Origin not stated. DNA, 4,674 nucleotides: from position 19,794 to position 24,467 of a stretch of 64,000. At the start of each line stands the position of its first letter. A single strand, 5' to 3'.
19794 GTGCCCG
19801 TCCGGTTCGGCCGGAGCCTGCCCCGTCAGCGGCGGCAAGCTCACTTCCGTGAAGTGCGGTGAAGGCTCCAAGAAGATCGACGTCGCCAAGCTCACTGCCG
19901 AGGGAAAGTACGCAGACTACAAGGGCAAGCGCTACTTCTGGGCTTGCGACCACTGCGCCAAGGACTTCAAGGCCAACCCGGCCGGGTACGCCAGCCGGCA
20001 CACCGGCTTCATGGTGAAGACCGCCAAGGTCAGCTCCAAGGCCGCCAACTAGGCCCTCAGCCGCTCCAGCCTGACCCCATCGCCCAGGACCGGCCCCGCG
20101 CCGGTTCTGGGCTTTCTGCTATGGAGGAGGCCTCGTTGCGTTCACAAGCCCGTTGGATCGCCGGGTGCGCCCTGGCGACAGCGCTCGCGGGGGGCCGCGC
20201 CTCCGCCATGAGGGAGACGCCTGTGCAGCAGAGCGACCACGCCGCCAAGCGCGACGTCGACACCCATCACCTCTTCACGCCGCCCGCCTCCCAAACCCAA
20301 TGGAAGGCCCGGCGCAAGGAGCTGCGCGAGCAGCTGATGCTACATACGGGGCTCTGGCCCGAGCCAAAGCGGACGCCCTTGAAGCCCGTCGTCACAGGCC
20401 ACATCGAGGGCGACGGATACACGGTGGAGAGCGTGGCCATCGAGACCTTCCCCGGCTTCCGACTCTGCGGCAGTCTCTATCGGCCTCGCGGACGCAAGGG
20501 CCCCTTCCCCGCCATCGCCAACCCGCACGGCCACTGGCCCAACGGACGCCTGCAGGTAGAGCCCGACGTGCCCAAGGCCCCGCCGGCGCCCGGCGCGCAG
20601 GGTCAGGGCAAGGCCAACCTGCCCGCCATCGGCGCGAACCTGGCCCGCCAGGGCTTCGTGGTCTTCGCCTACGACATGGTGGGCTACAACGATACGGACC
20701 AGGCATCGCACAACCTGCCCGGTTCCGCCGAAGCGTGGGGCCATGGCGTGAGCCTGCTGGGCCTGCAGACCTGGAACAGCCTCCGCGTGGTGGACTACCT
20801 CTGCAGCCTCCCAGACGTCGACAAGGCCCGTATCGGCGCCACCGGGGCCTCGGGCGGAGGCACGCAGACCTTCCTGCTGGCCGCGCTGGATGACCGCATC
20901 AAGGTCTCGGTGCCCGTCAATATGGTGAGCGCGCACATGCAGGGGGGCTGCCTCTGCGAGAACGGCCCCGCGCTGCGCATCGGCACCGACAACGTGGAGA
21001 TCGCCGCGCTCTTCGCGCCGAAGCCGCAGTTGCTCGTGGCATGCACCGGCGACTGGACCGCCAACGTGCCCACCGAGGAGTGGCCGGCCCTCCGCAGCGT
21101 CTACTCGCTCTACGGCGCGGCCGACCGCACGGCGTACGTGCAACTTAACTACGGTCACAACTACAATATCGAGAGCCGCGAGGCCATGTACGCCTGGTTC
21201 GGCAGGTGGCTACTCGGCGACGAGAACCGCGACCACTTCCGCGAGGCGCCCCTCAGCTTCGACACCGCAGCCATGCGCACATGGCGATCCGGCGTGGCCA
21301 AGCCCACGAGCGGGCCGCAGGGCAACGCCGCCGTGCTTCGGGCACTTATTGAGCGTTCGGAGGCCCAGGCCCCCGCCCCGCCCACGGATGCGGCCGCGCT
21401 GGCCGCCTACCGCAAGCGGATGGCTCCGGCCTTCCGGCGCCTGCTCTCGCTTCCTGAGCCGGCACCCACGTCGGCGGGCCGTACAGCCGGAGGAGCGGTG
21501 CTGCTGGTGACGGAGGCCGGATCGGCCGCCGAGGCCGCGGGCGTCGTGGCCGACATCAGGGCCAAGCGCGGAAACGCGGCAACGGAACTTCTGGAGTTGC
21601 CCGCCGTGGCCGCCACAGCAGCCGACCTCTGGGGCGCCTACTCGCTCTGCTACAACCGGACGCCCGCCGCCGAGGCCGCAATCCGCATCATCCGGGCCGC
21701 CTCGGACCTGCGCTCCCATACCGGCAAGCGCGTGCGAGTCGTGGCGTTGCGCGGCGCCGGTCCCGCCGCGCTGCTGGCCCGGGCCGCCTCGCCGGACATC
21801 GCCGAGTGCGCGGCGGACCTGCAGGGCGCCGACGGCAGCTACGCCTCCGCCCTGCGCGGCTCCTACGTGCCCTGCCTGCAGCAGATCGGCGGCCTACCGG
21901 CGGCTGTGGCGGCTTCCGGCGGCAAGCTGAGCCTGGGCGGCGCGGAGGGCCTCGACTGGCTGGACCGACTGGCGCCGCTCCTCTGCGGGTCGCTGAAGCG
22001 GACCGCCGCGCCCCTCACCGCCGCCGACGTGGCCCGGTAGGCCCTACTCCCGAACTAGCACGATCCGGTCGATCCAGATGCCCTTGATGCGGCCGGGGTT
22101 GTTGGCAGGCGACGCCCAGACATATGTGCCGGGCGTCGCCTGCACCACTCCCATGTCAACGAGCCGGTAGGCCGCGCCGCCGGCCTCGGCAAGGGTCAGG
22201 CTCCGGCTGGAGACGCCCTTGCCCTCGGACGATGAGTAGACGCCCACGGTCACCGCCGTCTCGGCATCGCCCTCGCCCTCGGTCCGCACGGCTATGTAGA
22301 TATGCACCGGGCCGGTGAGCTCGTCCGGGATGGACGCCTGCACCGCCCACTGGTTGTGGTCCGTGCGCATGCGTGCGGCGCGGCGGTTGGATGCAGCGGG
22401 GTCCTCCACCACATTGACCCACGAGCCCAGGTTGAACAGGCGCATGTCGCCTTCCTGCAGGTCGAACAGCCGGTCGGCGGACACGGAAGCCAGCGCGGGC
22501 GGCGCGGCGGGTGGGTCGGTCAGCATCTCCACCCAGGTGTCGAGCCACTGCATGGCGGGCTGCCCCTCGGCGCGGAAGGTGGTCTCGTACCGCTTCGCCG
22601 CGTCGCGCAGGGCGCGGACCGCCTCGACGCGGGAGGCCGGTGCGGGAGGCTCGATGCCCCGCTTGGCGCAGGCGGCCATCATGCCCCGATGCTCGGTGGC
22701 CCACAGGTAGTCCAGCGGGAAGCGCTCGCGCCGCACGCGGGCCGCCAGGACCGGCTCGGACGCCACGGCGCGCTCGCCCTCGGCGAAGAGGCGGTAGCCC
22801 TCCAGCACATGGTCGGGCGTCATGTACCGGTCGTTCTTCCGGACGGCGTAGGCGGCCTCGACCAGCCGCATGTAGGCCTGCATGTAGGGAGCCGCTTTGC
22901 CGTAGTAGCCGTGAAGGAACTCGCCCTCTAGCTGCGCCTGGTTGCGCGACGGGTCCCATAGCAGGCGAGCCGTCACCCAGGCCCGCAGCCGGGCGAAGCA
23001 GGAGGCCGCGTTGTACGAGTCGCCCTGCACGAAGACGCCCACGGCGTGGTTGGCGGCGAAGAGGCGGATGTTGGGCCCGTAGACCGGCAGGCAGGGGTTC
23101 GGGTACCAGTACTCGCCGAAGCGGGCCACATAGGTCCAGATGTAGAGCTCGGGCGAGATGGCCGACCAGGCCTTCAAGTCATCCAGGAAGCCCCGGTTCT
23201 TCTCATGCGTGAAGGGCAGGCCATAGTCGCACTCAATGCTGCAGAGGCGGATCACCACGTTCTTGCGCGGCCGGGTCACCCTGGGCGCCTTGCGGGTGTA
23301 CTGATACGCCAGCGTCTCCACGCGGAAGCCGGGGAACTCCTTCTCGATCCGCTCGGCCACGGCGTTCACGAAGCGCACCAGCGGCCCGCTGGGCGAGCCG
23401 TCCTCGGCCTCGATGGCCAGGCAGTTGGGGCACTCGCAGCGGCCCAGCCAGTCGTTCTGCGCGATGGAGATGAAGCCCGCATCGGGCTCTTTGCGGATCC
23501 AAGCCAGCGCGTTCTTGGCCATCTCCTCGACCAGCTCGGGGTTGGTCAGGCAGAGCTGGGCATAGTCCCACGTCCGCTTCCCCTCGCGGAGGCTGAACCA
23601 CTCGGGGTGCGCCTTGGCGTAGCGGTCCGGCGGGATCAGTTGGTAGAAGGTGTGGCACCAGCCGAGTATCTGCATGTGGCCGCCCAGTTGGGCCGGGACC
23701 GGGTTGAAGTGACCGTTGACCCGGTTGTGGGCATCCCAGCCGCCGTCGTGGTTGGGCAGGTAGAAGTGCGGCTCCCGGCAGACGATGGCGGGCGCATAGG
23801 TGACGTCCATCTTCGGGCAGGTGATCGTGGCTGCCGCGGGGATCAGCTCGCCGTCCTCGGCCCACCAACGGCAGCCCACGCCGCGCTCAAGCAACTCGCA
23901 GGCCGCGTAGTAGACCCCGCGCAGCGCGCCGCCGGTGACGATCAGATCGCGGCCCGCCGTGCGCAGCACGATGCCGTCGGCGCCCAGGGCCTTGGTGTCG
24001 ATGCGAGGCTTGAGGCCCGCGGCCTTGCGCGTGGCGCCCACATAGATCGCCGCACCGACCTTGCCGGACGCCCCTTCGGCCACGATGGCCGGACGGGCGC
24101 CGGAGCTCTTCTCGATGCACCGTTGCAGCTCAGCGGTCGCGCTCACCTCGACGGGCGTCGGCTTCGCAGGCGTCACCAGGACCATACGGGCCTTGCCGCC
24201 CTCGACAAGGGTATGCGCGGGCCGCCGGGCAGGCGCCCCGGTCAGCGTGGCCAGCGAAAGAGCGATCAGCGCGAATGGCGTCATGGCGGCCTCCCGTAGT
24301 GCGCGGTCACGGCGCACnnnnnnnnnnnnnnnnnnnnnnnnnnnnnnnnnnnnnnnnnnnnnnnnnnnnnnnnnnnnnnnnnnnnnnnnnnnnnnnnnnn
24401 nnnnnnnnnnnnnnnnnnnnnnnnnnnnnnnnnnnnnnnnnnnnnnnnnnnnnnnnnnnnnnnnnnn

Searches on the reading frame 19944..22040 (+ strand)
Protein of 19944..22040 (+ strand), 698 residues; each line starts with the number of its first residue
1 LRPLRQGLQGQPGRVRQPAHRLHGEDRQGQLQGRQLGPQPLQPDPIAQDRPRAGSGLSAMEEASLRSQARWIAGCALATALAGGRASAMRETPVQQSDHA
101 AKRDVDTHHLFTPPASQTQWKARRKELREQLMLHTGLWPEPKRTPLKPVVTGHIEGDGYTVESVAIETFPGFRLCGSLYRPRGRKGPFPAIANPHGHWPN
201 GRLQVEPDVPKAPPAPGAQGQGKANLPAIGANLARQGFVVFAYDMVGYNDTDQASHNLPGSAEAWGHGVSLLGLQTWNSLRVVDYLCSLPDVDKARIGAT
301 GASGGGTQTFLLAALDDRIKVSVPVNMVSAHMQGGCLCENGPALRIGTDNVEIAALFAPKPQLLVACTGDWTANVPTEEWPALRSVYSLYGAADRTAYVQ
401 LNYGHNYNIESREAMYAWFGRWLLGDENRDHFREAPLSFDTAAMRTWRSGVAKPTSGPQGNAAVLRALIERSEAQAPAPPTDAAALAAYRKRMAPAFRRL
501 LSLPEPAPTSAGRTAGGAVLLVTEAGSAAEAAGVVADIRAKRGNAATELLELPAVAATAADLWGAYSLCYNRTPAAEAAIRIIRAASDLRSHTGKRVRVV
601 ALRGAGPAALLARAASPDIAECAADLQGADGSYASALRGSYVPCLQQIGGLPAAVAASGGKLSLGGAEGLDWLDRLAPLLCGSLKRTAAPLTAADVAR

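Call 61: search_protein_families(library=pfam, proteins=[window:19944-22040:+], max_evalue=0.00001)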
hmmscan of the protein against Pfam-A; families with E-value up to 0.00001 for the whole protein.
window:19944-22040:+ (698 aa): 2 families
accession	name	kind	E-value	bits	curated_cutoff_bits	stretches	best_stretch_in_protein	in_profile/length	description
PF22244.2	GCE_fung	-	8.6e-07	29.5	27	0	269-326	77-136/231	Glucuronyl esterase, fungi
PF05448.18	AXE1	-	4.7e-06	26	21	0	280-324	161-205/321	Acetyl xylan esterase (AXE1)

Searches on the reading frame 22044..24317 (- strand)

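Call 61: search_protein_families(library=pfam, proteins=[window:22044-24317:-], max_evalue=0.00001)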
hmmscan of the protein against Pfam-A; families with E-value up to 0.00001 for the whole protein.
window:22044-24317:- (757 aa): 1 family
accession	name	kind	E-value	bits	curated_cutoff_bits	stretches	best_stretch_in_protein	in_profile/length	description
PF16126.11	DUF4838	-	1.7e-93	313.8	26.6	1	151-483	1-324/325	Domain of unknown function (DUF4838)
